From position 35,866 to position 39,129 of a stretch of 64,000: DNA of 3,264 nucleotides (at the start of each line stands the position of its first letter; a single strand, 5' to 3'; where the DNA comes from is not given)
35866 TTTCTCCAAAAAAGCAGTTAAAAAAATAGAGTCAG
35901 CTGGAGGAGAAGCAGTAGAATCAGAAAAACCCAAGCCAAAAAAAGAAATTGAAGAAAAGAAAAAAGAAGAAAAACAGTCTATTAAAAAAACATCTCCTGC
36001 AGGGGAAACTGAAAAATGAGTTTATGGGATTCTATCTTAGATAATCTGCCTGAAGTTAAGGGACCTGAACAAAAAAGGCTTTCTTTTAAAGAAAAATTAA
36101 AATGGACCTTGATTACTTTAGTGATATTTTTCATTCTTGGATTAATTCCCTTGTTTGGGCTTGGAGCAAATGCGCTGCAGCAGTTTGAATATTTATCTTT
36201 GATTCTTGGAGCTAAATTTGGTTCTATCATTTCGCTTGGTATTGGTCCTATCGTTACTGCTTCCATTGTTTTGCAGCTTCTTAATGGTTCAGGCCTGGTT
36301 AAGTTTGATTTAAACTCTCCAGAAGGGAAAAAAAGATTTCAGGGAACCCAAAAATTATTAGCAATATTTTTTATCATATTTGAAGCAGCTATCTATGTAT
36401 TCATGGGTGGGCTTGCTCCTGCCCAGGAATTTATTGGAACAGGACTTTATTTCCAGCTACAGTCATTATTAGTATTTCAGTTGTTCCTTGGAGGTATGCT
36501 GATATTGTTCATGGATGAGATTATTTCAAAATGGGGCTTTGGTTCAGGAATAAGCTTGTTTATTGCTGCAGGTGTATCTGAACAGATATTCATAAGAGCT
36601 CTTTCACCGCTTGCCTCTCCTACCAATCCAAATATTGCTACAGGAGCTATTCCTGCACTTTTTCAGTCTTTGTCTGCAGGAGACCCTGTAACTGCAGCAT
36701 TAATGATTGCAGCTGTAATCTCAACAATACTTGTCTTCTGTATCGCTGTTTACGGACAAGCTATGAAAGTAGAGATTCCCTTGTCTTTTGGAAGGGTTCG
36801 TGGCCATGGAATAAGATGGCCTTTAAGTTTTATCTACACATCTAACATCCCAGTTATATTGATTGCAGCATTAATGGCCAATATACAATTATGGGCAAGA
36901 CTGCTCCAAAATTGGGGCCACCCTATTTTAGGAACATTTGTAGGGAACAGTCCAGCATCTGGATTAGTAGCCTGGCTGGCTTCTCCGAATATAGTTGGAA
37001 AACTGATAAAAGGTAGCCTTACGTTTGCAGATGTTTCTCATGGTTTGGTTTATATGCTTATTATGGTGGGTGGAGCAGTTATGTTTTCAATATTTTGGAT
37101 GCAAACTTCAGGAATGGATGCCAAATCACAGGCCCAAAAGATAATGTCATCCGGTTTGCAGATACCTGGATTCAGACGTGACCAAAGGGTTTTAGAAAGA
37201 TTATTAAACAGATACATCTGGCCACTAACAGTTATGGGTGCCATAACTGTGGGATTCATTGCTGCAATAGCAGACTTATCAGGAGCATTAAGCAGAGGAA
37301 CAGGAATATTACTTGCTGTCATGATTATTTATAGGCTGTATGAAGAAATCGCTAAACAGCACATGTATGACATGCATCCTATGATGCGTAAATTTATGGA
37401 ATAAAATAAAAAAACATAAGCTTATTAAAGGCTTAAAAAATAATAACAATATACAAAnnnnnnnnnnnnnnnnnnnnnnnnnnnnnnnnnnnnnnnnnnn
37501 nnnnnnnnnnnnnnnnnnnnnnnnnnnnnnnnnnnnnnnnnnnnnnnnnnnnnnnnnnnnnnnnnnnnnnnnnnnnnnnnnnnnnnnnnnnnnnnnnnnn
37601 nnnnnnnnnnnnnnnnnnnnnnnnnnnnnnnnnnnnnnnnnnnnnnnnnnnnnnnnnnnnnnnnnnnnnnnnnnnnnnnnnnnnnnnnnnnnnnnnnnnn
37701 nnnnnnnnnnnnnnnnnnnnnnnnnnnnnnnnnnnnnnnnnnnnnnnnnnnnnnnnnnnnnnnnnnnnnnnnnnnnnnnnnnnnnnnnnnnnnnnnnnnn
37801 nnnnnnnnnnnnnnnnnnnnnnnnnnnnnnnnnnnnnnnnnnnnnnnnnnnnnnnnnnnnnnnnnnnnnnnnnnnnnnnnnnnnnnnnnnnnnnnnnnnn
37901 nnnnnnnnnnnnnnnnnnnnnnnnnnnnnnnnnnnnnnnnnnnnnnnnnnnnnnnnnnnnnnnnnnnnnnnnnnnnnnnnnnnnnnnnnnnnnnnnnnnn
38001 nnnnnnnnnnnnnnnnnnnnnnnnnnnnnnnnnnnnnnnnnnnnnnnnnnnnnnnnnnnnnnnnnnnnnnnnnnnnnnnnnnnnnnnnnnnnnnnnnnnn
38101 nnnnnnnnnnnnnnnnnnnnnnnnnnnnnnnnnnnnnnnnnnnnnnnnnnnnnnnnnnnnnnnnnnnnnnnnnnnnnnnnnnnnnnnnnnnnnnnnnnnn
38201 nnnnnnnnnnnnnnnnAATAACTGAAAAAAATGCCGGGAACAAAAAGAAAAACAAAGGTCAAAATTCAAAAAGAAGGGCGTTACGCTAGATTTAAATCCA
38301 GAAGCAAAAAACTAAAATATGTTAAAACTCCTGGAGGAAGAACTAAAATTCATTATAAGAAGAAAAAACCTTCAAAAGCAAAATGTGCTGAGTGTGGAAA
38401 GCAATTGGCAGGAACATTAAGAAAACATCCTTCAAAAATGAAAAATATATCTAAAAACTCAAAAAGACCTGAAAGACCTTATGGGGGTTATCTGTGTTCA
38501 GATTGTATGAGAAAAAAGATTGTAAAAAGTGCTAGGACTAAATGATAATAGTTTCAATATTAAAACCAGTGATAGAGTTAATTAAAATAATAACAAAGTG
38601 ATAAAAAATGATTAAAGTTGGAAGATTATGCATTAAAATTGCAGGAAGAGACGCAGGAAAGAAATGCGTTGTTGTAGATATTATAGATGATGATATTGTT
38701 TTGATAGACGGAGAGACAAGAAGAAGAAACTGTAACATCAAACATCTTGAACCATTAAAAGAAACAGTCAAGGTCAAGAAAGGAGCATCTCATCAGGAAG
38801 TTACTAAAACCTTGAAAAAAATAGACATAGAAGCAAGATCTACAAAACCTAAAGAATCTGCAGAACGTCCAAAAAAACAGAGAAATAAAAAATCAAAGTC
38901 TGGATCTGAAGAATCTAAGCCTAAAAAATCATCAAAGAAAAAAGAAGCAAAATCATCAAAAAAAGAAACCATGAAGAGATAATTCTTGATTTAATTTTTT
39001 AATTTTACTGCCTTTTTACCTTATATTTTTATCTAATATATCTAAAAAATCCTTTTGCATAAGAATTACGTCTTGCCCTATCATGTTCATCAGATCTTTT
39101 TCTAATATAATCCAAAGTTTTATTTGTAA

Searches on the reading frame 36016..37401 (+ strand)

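Call 23: search_protein_families(library=pfam, proteins=[window:36016-37401:+], max_evalue=0.001)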
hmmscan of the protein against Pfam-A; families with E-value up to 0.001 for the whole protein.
window:36016-37401:+ (462 aa): 2 families
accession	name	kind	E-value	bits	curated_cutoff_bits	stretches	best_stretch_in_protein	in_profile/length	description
PF00344.25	SecY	-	2.2e-63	214.9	32.2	1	70-442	1-306/306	SecY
PF10559.14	Plug_translocon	-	0.00085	19.5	22.1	1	36-69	1-35/35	Plug domain of Sec61p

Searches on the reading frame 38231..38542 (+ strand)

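Call 41: search_protein_families(library=pfam, proteins=[window:38231-38542:+], max_evalue=0.001)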
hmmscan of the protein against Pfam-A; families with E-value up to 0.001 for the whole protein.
window:38231-38542:+ (104 aa): 2 families
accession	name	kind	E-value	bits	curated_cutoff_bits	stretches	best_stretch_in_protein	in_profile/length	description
PF01199.23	Ribosomal_L34e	-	1.7e-26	92.7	27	1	17-100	9-92/94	Ribosomal protein L34e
PF23550.1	zf_Tbcl_Rhp7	-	0.00047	20.1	27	0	82-95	23-36/39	DNA repair protein rhp7 treble clef domain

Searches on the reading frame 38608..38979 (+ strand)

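Call 23: search_protein_families(library=pfam, proteins=[window:38608-38979:+], max_evalue=0.001)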
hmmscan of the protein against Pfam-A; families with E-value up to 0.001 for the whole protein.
window:38608-38979:+ (124 aa): 1 family
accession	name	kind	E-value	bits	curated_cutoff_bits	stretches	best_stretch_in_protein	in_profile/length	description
PF00467.35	KOW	-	5e-07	29.7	22.3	1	4-34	1-32/32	KOW motif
